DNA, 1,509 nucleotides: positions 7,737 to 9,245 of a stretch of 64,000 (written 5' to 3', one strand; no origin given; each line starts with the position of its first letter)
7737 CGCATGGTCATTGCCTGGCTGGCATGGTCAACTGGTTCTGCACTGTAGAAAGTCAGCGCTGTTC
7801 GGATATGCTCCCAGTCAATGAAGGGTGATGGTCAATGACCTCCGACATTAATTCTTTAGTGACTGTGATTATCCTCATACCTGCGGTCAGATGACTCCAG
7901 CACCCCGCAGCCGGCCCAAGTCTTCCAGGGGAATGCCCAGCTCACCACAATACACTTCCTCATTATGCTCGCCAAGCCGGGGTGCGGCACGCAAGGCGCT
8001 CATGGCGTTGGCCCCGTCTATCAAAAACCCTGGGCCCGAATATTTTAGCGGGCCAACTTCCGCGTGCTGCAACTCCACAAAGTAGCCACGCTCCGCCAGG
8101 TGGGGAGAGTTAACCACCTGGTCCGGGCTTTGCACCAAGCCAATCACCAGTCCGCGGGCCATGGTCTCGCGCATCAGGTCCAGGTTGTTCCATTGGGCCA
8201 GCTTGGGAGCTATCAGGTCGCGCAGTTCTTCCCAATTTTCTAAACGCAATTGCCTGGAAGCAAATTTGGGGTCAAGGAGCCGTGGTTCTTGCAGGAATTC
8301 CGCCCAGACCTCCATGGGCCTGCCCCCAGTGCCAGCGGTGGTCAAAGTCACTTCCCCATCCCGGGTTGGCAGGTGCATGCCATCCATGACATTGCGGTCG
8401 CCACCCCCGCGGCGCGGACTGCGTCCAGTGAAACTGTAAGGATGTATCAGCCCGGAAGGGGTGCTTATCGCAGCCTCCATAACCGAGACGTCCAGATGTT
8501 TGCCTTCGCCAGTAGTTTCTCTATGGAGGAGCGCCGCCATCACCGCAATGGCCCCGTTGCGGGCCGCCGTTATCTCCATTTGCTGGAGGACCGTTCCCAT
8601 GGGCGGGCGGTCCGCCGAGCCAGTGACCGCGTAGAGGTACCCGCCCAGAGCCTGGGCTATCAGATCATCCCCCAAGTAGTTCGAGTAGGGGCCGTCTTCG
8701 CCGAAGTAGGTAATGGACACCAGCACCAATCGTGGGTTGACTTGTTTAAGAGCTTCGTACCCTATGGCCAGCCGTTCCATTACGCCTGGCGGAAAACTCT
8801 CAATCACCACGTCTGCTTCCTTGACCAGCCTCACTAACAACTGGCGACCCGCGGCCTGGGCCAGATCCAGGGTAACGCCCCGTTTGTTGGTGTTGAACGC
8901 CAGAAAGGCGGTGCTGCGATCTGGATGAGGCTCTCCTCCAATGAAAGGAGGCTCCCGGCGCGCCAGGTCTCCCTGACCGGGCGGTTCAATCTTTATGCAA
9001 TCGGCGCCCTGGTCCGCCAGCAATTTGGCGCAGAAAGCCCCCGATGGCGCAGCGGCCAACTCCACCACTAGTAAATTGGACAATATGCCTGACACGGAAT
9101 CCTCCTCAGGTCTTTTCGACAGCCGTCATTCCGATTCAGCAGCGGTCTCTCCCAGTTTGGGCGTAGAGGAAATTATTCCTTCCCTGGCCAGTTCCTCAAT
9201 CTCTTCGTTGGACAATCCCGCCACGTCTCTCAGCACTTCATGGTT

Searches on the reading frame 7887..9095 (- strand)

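Call 50: search_protein_families(library=pfam, proteins=[window:7887-9095:-], max_evalue=0.00001)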
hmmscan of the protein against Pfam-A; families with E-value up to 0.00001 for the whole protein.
window:7887-9095:- (402 aa): 1 family
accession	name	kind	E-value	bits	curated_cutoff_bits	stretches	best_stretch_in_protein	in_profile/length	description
PF02515.22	CoA_transf_3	-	1.2e-91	308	23.3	1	5-378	1-366/366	CoA-transferase family III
